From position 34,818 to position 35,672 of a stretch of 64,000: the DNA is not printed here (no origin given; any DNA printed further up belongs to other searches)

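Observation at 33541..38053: Exosortase-like mini membrane protein pair, flanked by a histidine kinase and an FHA-domain sigma-54-type activator whose GAFTGA loop is degenerate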

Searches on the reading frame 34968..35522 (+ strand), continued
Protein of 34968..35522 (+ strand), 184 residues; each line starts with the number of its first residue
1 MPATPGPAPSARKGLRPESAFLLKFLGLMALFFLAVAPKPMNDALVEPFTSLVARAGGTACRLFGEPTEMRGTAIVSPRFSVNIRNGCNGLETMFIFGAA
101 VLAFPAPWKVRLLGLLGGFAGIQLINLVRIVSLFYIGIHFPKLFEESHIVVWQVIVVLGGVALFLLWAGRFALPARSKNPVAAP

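Call 63: fold_search(model_id=the predicted structure, library=pdb)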
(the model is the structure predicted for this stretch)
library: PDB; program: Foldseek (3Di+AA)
matches with E <= 10: 171; with E <= 0.001: 0
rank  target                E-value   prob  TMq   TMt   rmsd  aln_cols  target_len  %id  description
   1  8anq_B                6.3e-01  0.30  0.30  0.26  13.2       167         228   17  Crystal structure of the microbial rhodopsin from Sphingomonas paucimobilis (SpaR) (released 2023-05-03)
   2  8j0s_a                1.5e+00  0.11  0.23  0.19  12.1       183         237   11  Cryo-EM structure of Mycobacterium tuberculosis ATP synthase in complex with bedaquiline(BDQ) (released 2024-05-22)
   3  2qtu_B                1.6e+00  0.05  0.16  0.14  20.9       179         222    7  Estrogen receptor beta ligand-binding domain complexed to a benzopyran ligand (released 2007-10-30)
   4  8r96_D                1.9e+00  0.06  0.21  0.16  16.0       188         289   11  Crystal structure of the cryorhodopsin CryoR2 at pH 4.6, type A crystals (released 2024-12-11)
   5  6o7t_c                2.0e+00  0.10  0.23  0.22  11.0       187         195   12  Saccharomyces cerevisiae V-ATPase Vph1-VO (released 2019-04-03)
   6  6bz5_B                2.1e+00  0.35  0.30  0.15   5.2        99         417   13  Structure and mechanism of salicylate hydroxylase from Pseudomonas putida G7 (released 2018-12-26)
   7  8unn_R                2.1e+00  0.14  0.27  0.18  17.9       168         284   14  CryoEM structure of beta-2-adrenergic receptor in complex with GTP-bound Gs heterotrimer (Class C) (released 2024-03-06)
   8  8unm_R                2.2e+00  0.14  0.27  0.19  12.0       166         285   12  CryoEM structure of beta-2-adrenergic receptor in complex with GTP-bound Gs heterotrimer (Class B) (released 2024-03-06)
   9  9bra_b                2.2e+00  0.13  0.28  0.26  10.4       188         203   15  Intact V-ATPase State 2 and synaptophysin complex in mouse brain isolated synaptic vesicles (released 2024-06-19)
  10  2z4b_B                2.2e+00  0.06  0.20  0.17  21.2       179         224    9  Estrogen receptor beta ligand-binding domain complexed to a benzopyran ligand (released 2007-08-07)
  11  2qtu_A                2.3e+00  0.06  0.20  0.17  21.3       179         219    9  Estrogen receptor beta ligand-binding domain complexed to a benzopyran ligand (released 2007-10-30)
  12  8r96_E                2.3e+00  0.06  0.21  0.16  15.7       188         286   12  Crystal structure of the cryorhodopsin CryoR2 at pH 4.6, type A crystals (released 2024-12-11)
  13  7y5e_g6               2.5e+00  0.13  0.24  0.29  13.7       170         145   16  In situ single-PBS-PSII-PSI-LHCs megacomplex. (released 2023-02-01)
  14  9a0b_A                2.5e+00  0.10  0.25  0.16  12.6       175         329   15  Structure determination of the HgcAB complex using metagenome sequence data, coevolution analysis, and ab initio struc (released 2020-06-12)
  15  2wjk                  2.5e+00  0.07  0.22  0.20  18.9       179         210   19  Bacteriorhodopsin mutant E204D (released 2010-08-25)
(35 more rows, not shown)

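Call 72: search_protein_families(library=pfam, proteins=[L040:11479-13287:-, L031:11136-12224:-, L024:11381-13240:-, L062:11102-13054:-, L072:10848-12776:-, L050:11180-12427:-, L083:1798-2883:-], max_evalue=0.01)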
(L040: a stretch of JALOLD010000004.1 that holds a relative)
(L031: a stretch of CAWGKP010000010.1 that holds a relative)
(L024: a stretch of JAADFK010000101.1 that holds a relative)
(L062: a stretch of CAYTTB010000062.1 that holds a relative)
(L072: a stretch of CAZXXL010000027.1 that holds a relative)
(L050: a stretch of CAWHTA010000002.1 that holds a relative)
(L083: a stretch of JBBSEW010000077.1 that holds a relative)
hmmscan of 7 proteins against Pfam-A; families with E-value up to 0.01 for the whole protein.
L040:11479-13287:- (602 aa): 6 families
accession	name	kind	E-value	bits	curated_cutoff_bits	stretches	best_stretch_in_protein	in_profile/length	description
PF14532.12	Sigma54_activ_2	-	1.1e-12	48.8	25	1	293-450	2-138/138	Sigma-54 interaction domain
PF16697.10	Yop-YscD_cpl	-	6.2e-11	42.8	33.2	1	6-91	3-90/94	Inner membrane component of T3SS, cytoplasmic domain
PF00498.31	FHA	-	1.7e-09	38.4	20.7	1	23-85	1-67/67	FHA domain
PF25601.1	AAA_lid_14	-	3.3e-07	30.5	27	1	452-514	2-64/87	AAA+ ATPase lid domain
PF02954.25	HTH_8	-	8.5e-07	29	22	1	555-592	5-42/42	Bacterial regulatory protein, Fis family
PF00158.32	Sigma54_activat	-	0.0003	21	20.2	1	293-405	3-121/168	Sigma-54 interaction domain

L031:11136-12224:- (362 aa): 3 families
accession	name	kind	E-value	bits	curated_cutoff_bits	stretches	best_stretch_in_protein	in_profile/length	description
PF02954.25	HTH_8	-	3.4e-09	36.7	22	1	306-346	2-42/42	Bacterial regulatory protein, Fis family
PF16697.10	Yop-YscD_cpl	-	4.8e-06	27.2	33.2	1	15-91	11-89/94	Inner membrane component of T3SS, cytoplasmic domain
PF00498.31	FHA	-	0.00038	21.3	20.7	1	24-86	2-67/67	FHA domain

L024:11381-13240:- (619 aa): 6 families
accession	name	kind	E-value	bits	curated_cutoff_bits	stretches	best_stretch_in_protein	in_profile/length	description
PF14532.12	Sigma54_activ_2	-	1.3e-12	48.6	25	1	306-463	1-138/138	Sigma-54 interaction domain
PF02954.25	HTH_8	-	1.1e-10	41.5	22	1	569-606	5-42/42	Bacterial regulatory protein, Fis family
PF16697.10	Yop-YscD_cpl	-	3.9e-08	33.9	33.2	1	22-98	11-90/94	Inner membrane component of T3SS, cytoplasmic domain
PF25601.1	AAA_lid_14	-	3.8e-07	30.3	27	1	465-526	2-63/87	AAA+ ATPase lid domain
PF00498.31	FHA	-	3.5e-06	27.8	20.7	1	30-92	1-67/67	FHA domain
PF00158.32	Sigma54_activat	-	1.3e-05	25.4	20.2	1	305-451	1-160/168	Sigma-54 interaction domain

L062:11102-13054:- (650 aa): 8 families
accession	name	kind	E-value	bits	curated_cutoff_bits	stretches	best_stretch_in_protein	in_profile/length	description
PF14532.12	Sigma54_activ_2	-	3.6e-12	47.2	25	1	343-497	2-138/138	Sigma-54 interaction domain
PF02954.25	HTH_8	-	1.4e-09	38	22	1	598-637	3-42/42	Bacterial regulatory protein, Fis family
PF16697.10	Yop-YscD_cpl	-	3.8e-09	37.1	33.2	1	67-143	12-91/94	Inner membrane component of T3SS, cytoplasmic domain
PF25601.1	AAA_lid_14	-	3.3e-07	30.5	27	1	499-559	2-62/87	AAA+ ATPase lid domain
PF00498.31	FHA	-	4.3e-07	30.7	20.7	1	74-136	1-67/67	FHA domain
PF00158.32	Sigma54_activat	-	7.8e-07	29.4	20.2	1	343-484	3-159/168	Sigma-54 interaction domain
PF01078.27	Mg_chelatase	-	0.00055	19.8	20.3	1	352-387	12-47/207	Magnesium chelatase, subunit ChlI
PF18024.7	HTH_50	-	0.0075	16.4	27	0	592-639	3-49/50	Helix-turn-helix domain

L072:10848-12776:- (642 aa): 6 families
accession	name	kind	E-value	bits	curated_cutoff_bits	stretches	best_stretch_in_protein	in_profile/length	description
PF16697.10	Yop-YscD_cpl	-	2.9e-12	47.1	33.2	1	45-122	11-91/94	Inner membrane component of T3SS, cytoplasmic domain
PF02954.25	HTH_8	-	8e-11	41.9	22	1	590-627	5-42/42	Bacterial regulatory protein, Fis family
PF14532.12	Sigma54_activ_2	-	1.6e-10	41.8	25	1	327-485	2-138/138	Sigma-54 interaction domain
PF00158.32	Sigma54_activat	-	2.3e-08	34.4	20.2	1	328-473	4-160/168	Sigma-54 interaction domain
PF25601.1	AAA_lid_14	-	8.9e-08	32.3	27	1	487-556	2-71/87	AAA+ ATPase lid domain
PF00498.31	FHA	-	2.2e-07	31.6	20.7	1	53-115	1-67/67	FHA domain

L050:11180-12427:- (415 aa): 3 families
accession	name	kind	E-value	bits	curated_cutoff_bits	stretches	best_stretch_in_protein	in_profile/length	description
PF02954.25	HTH_8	-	1.2e-10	41.4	22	1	359-399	2-42/42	Bacterial regulatory protein, Fis family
PF16697.10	Yop-YscD_cpl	-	7.7e-06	26.5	33.2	1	53-132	9-90/94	Inner membrane component of T3SS, cytoplasmic domain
PF00498.31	FHA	-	0.0001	23.1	20.7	1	63-126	1-67/67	FHA domain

L083:1798-2883:- (361 aa): 3 families
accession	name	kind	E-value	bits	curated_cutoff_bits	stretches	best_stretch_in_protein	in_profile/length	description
PF02954.25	HTH_8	-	2.7e-11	43.4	22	1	305-345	2-42/42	Bacterial regulatory protein, Fis family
PF16697.10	Yop-YscD_cpl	-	1e-05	26.2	33.2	1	29-103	15-91/94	Inner membrane component of T3SS, cytoplasmic domain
PF00498.31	FHA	-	2.6e-05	25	20.7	1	33-96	1-67/67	FHA domain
